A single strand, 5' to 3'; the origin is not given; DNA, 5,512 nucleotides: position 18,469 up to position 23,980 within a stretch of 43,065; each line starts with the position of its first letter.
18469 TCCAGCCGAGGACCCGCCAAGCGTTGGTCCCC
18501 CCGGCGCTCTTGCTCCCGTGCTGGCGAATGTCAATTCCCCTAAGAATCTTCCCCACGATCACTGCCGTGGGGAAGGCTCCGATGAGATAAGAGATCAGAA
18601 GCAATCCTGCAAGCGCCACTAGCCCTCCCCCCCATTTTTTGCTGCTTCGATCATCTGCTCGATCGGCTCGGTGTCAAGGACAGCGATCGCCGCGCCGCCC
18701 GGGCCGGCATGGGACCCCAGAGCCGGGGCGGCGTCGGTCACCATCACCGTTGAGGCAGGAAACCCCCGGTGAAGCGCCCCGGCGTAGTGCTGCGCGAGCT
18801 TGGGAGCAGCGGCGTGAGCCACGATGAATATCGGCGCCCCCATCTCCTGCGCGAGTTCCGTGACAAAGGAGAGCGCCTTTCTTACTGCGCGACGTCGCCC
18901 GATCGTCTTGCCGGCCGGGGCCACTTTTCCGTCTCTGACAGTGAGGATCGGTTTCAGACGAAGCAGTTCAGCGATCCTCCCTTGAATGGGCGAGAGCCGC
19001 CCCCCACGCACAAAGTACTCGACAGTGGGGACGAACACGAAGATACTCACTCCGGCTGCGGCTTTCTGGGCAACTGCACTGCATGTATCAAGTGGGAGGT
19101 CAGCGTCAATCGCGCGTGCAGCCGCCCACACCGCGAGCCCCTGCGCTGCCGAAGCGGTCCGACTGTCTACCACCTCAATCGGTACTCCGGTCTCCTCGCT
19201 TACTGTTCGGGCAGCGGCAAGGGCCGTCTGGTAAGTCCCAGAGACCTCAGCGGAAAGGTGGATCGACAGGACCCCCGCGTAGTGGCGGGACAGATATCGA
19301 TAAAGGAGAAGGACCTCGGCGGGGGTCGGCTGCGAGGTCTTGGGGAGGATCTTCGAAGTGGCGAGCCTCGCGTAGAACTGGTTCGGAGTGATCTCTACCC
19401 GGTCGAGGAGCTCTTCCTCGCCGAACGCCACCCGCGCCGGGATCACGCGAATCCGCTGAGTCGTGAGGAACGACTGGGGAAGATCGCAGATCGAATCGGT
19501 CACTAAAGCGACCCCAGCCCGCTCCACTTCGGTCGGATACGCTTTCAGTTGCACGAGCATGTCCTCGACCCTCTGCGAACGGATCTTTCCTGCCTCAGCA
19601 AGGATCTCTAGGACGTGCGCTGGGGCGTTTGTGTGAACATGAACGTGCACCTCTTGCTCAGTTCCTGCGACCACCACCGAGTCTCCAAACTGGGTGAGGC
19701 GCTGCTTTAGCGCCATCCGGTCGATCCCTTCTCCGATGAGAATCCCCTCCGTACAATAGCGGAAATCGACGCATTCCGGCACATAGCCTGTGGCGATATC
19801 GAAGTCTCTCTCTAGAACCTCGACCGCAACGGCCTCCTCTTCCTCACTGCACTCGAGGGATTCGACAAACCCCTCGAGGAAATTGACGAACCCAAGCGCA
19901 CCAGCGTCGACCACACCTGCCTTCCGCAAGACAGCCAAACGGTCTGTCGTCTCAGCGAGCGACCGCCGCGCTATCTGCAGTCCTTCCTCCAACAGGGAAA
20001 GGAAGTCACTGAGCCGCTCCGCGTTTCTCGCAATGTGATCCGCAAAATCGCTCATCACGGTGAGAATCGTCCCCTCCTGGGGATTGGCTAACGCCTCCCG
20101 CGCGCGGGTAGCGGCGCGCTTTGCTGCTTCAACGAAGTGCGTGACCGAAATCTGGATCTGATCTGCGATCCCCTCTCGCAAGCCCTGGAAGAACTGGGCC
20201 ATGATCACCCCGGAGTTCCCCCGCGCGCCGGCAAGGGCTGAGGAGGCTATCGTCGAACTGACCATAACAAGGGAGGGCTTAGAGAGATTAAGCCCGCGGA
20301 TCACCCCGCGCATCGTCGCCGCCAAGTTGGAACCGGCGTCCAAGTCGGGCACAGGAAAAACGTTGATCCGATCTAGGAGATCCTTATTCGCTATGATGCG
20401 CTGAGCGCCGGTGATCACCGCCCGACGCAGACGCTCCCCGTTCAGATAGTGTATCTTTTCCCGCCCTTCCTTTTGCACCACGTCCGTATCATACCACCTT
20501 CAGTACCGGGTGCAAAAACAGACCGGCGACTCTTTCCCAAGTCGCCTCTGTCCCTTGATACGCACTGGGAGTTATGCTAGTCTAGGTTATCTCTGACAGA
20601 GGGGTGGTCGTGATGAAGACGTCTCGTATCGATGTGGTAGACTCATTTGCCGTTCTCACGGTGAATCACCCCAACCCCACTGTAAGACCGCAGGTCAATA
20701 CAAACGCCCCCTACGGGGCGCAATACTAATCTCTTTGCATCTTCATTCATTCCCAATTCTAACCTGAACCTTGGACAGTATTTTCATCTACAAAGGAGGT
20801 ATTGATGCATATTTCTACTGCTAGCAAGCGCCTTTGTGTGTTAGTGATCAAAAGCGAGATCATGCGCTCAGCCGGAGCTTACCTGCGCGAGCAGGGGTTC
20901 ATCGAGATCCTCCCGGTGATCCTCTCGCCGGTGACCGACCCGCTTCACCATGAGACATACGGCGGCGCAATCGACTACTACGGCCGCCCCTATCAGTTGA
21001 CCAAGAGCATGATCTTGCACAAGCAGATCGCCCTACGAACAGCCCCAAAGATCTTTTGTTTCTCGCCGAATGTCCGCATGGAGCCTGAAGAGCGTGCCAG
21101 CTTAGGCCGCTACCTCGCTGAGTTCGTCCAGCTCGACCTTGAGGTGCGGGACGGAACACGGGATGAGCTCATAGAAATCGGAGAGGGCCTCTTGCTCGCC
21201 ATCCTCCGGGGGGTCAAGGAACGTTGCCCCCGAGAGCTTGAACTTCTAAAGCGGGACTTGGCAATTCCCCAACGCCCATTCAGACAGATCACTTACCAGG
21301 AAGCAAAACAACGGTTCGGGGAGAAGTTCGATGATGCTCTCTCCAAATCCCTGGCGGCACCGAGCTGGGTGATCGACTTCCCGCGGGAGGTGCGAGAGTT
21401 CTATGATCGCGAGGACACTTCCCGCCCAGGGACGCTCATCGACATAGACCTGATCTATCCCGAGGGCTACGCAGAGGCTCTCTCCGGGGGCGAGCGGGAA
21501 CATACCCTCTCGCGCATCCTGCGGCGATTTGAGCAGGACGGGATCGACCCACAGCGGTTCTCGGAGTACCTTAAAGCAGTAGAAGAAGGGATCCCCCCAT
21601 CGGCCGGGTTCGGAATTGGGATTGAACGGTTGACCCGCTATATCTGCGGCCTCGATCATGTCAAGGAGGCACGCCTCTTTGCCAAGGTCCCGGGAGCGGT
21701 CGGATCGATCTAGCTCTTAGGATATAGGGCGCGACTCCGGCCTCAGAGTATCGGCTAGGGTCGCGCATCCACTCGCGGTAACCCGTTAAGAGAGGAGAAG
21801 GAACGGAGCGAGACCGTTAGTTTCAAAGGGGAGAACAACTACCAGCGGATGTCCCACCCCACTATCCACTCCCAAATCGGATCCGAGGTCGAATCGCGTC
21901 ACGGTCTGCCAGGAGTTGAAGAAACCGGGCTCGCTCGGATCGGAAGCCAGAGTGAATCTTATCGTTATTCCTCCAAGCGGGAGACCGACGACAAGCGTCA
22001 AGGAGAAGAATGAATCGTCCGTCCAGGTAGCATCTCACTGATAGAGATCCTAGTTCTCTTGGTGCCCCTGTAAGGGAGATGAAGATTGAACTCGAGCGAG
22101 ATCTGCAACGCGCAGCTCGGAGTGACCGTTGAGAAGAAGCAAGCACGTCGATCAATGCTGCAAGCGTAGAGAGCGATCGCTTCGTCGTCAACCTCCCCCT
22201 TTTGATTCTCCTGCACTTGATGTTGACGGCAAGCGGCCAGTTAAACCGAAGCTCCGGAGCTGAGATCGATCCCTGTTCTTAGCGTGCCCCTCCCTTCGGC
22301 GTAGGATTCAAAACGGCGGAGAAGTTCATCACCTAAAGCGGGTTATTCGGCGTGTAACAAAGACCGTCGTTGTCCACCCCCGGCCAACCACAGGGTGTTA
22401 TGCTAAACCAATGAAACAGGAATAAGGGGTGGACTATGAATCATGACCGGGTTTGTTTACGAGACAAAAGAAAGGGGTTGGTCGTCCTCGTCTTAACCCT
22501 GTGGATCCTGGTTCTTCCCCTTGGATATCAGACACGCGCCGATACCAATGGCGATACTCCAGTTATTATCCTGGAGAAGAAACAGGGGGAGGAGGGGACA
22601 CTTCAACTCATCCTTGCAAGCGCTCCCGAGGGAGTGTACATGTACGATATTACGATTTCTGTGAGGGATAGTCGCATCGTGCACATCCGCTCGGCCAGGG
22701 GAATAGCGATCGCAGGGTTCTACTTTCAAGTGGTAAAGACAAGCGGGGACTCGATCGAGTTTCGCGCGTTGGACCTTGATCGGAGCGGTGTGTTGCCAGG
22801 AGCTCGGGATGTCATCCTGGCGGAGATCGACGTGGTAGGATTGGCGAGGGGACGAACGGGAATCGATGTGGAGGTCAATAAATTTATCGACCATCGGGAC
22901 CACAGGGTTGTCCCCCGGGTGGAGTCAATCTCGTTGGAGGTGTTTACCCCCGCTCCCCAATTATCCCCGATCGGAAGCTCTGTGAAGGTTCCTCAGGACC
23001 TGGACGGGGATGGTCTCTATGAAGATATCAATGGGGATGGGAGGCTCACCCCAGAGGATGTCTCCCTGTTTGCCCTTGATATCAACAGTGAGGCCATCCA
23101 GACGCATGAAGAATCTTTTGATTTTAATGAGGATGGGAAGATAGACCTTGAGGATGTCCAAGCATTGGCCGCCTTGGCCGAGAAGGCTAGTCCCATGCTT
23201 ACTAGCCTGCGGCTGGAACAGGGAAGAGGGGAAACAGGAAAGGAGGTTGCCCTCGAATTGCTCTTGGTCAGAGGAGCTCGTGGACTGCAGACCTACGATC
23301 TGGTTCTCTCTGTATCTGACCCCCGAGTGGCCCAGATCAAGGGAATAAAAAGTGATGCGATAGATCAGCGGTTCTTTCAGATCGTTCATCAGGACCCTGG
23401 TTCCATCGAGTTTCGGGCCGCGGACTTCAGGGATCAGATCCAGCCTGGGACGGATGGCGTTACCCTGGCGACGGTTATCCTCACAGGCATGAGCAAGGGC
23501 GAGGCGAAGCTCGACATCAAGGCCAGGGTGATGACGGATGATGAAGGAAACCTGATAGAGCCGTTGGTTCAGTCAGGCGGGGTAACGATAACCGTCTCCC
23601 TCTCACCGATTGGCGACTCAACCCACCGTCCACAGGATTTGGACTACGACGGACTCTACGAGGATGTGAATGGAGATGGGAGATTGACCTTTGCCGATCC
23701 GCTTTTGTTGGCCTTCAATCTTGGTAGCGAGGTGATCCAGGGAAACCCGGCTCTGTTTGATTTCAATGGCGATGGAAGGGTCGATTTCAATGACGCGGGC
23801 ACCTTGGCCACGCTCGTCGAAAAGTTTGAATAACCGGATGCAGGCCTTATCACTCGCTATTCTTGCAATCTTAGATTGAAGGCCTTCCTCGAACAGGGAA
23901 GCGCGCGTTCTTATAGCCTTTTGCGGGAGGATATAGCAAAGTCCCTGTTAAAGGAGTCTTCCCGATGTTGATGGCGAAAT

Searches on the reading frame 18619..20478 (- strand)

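Call 18: search_protein_families(library=pfam, proteins=[window:18619-20478:-], max_evalue=0.001)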
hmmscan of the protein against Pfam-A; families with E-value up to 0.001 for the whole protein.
window:18619-20478:- (619 aa): 3 families
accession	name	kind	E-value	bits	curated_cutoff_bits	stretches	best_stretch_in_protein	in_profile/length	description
PF02645.21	DegV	-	7.4e-67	226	27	1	323-601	2-278/280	Uncharacterised protein, DegV family COG1307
PF02734.22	Dak2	-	1e-31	110.6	27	1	42-205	1-173/174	DAK2 domain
PF21645.3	FakA-like_M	-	4.4e-20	71.7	24.9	1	239-311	2-77/80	Fatty acid kinase subunit A-like, middle domain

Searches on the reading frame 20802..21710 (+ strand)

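Call 18: search_protein_families(library=pfam, proteins=[window:20802-21710:+], max_evalue=0.001)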
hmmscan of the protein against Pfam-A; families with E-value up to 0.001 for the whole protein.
window:20802-21710:+ (303 aa): 1 family
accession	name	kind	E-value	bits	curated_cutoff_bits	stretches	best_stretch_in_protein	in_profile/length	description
PF00152.25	tRNA-synt_2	-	3.5e-46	158.1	25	1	12-295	20-306/308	tRNA synthetases class II (D, K and N)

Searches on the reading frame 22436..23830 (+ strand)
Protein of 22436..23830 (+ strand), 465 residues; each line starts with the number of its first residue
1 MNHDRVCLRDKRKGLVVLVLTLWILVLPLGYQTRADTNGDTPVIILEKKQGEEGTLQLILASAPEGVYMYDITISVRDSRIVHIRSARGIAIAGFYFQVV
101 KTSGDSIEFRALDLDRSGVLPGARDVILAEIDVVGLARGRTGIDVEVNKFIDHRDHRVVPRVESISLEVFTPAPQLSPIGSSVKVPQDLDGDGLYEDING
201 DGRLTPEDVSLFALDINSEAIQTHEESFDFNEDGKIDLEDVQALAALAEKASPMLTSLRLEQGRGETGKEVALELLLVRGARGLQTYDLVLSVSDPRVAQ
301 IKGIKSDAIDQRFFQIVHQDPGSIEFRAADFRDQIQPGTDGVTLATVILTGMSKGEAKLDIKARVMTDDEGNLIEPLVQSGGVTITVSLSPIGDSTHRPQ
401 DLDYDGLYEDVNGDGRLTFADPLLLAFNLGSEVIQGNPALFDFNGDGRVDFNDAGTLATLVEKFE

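Call 18: search_protein_families(library=pfam, proteins=[window:22436-23830:+], max_evalue=0.001)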
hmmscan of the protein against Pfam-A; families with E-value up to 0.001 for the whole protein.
window:22436-23830:+ (465 aa): 5 families
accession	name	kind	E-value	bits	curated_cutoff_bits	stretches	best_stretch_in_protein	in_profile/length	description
PF00404.24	Dockerin_1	-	2.8e-13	50.3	22.9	2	408-457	1-52/57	Dockerin type I domain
PF13405.12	EF-hand_6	-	3.6e-09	36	25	0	227-244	8-25/30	EF-hand domain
PF13499.12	EF-hand_7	-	2.2e-08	34.7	30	0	197-244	12-65/67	EF-hand domain pair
PF00036.39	EF-hand_1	-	1.8e-06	27.5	25.4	0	440-453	8-21/29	EF hand domain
PF13202.12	EF-hand_5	-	7.3e-06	25.7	25.9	0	227-244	7-24/25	EF hand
